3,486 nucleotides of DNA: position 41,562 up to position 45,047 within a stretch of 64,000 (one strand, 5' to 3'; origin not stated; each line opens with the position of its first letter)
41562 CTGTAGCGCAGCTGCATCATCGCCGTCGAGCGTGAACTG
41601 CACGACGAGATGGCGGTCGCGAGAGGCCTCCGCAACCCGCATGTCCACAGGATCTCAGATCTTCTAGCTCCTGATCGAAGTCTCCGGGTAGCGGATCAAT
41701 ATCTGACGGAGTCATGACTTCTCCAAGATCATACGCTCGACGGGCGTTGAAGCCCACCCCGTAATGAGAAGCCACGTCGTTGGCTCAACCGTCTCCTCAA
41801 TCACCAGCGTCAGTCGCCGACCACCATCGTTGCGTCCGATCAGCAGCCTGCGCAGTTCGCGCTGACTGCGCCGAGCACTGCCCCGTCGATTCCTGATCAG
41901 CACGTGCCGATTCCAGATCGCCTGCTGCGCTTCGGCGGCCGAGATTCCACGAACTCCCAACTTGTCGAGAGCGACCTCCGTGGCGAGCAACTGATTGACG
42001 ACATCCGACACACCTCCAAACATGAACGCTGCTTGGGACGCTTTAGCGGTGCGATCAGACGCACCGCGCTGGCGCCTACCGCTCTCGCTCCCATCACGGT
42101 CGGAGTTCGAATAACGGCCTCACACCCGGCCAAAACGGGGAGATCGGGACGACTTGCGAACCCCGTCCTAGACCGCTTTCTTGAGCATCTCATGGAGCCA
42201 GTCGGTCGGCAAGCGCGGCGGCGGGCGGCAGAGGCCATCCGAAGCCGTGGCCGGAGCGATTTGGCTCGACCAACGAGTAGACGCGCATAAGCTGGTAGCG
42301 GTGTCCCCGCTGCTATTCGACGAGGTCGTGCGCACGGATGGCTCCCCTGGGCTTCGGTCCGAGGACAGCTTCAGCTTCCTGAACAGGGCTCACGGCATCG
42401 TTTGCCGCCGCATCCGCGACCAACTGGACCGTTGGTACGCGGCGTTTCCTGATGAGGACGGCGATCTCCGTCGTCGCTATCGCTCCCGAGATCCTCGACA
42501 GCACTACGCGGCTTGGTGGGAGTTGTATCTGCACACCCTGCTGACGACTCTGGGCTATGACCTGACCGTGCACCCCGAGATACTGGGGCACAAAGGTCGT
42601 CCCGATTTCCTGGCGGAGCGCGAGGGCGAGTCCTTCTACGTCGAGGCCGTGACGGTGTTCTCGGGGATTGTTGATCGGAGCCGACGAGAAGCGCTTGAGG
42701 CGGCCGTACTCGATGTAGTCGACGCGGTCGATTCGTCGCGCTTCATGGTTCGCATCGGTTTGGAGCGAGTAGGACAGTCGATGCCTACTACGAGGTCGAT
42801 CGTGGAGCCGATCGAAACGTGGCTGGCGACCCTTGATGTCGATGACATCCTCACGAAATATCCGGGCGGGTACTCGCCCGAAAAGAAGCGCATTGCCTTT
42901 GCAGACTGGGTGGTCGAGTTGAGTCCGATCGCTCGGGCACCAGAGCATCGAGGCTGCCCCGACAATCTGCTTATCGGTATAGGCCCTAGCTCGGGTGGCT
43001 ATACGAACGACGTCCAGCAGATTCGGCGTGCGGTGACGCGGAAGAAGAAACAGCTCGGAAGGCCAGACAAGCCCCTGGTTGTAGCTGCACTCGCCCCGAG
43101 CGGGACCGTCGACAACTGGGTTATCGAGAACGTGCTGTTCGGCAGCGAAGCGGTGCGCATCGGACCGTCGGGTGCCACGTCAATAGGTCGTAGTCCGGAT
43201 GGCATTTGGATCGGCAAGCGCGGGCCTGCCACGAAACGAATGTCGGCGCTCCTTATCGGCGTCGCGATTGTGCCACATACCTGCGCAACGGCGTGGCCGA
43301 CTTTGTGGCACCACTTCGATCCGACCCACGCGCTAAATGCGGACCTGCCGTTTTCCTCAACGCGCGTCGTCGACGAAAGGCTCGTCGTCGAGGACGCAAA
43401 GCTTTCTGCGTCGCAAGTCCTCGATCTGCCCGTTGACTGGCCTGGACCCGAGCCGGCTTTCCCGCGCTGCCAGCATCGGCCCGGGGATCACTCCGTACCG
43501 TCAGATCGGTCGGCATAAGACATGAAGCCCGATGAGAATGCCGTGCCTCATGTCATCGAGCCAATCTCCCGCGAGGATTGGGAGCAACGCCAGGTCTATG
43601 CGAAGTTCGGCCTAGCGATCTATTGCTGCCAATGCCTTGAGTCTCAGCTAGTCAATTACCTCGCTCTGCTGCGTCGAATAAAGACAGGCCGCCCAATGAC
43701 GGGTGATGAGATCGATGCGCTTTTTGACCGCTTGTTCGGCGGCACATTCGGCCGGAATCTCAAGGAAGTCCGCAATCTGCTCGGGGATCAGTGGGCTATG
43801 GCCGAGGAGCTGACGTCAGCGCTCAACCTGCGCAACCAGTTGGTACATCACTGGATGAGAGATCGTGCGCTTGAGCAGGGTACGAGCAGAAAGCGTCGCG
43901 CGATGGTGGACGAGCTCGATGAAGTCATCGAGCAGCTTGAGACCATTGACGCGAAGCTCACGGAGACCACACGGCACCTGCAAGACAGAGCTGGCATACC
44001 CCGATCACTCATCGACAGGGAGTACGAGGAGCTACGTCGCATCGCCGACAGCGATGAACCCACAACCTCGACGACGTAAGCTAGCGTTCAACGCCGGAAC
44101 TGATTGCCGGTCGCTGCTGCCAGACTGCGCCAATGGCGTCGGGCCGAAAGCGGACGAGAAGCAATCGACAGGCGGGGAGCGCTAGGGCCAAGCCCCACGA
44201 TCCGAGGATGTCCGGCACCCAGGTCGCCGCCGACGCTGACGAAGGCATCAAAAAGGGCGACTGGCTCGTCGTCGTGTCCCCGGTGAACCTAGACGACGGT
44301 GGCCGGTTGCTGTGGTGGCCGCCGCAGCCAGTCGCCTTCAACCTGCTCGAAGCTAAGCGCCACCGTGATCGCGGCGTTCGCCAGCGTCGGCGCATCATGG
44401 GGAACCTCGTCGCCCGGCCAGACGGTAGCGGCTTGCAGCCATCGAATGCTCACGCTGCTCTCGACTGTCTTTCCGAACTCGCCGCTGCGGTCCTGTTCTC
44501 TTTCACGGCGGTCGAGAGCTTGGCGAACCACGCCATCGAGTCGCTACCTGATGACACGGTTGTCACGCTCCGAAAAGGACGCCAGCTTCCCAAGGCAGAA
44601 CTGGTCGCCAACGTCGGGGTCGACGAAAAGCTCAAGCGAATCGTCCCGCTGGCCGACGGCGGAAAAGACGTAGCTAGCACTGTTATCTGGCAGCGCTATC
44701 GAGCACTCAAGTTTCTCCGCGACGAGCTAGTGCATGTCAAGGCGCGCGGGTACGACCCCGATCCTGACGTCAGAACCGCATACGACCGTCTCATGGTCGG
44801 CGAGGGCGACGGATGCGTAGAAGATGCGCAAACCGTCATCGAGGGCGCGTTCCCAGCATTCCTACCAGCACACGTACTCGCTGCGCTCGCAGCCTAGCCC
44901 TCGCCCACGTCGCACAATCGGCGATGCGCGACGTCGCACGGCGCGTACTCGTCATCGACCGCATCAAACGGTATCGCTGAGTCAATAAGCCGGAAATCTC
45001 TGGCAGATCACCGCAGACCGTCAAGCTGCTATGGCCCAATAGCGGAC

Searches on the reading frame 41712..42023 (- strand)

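Call 28: search_protein_families(library=pfam, proteins=[window:41712-42023:-], max_evalue=0.05)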
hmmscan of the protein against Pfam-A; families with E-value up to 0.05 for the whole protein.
window:41712-42023:- (103 aa): 1 family
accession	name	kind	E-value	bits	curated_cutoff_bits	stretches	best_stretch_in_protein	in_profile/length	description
PF04365.19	BrnT_toxin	-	0.022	15.5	34.5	1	24-76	12-59/77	Ribonuclease toxin, BrnT, of type II toxin-antitoxin system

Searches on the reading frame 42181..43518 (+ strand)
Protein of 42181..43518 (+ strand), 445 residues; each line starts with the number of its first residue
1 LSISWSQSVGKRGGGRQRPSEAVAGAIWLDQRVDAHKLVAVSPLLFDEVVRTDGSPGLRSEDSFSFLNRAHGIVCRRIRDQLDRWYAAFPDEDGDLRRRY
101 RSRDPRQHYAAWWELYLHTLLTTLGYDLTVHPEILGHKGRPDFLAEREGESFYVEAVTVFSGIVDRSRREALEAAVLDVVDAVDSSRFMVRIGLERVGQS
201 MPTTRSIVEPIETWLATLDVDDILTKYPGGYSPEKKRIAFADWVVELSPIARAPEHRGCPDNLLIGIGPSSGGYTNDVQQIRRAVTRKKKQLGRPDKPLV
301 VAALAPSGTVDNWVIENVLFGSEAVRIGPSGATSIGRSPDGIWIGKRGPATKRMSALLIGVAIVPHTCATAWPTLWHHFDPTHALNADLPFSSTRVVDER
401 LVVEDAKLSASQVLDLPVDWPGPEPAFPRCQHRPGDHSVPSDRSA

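Call 6: search_protein_families(library=padloc, proteins=[window:42181-43518:+], max_evalue=0.1)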
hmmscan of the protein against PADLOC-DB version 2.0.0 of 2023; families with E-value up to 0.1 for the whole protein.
window:42181-43518:+ (445 aa): 2 families
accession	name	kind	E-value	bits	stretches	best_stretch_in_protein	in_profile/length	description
PDLC04073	PD-T7-1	-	3.8e-06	23.9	1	63-159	123-208/452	-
PDLC04110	PD-T7-5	-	5.1e-06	23.8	1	108-158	54-99/346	-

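Call 7: search_protein_families(library=phrogs, proteins=[window:42181-43518:+], max_evalue=0.01)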
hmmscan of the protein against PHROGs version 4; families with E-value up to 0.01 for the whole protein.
window:42181-43518:+ (445 aa): 1 family
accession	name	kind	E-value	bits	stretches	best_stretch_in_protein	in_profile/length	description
phrog_8571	-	unknown function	1.6e-06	28.3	1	71-160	30-107/366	-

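Call 28: search_protein_families(library=pfam, proteins=[window:42181-43518:+], max_evalue=0.05)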
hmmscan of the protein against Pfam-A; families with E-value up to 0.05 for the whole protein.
window:42181-43518:+ (445 aa): 0 families

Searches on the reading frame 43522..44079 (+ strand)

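Call 6: search_protein_families(library=padloc, proteins=[window:43522-44079:+], max_evalue=0.1)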
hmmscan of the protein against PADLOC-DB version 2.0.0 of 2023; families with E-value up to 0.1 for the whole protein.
window:43522-44079:+ (185 aa): 1 family
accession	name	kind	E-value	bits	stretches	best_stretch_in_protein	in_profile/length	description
PDLC01840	CARF2--CARF_HEPN_CARF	-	0.0064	13.2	1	83-151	343-410/547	-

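Call 7: search_protein_families(library=phrogs, proteins=[window:43522-44079:+], max_evalue=0.01)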
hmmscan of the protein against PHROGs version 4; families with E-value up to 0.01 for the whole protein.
window:43522-44079:+ (185 aa): 1 family
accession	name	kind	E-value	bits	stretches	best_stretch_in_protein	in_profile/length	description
phrog_12893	-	unknown function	1.9e-06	29.7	1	24-135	6-114/139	-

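Call 28: search_protein_families(library=pfam, proteins=[window:43522-44079:+], max_evalue=0.05)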
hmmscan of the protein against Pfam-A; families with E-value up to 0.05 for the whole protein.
window:43522-44079:+ (185 aa): 0 families

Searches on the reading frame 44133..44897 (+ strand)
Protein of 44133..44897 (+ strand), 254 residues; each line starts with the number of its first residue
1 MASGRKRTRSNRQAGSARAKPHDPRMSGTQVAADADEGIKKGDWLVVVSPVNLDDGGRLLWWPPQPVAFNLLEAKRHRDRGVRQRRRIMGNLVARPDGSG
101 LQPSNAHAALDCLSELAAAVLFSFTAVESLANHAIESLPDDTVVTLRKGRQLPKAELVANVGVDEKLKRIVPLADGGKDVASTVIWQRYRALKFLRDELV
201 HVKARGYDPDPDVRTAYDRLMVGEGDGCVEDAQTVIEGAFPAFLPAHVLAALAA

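Call 6: search_protein_families(library=padloc, proteins=[window:44133-44897:+], max_evalue=0.1)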
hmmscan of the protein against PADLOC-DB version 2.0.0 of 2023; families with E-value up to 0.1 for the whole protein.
window:44133-44897:+ (254 aa): 0 families

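Call 7: search_protein_families(library=phrogs, proteins=[window:44133-44897:+], max_evalue=0.01)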
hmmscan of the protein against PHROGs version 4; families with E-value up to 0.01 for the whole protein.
window:44133-44897:+ (254 aa): 1 family
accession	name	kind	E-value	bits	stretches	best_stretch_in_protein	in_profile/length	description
phrog_17113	-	unknown function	0.0051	17.6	1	115-204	88-178/256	-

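Call 28: search_protein_families(library=pfam, proteins=[window:44133-44897:+], max_evalue=0.05)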
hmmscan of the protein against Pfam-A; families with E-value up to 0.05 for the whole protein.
window:44133-44897:+ (254 aa): 0 families
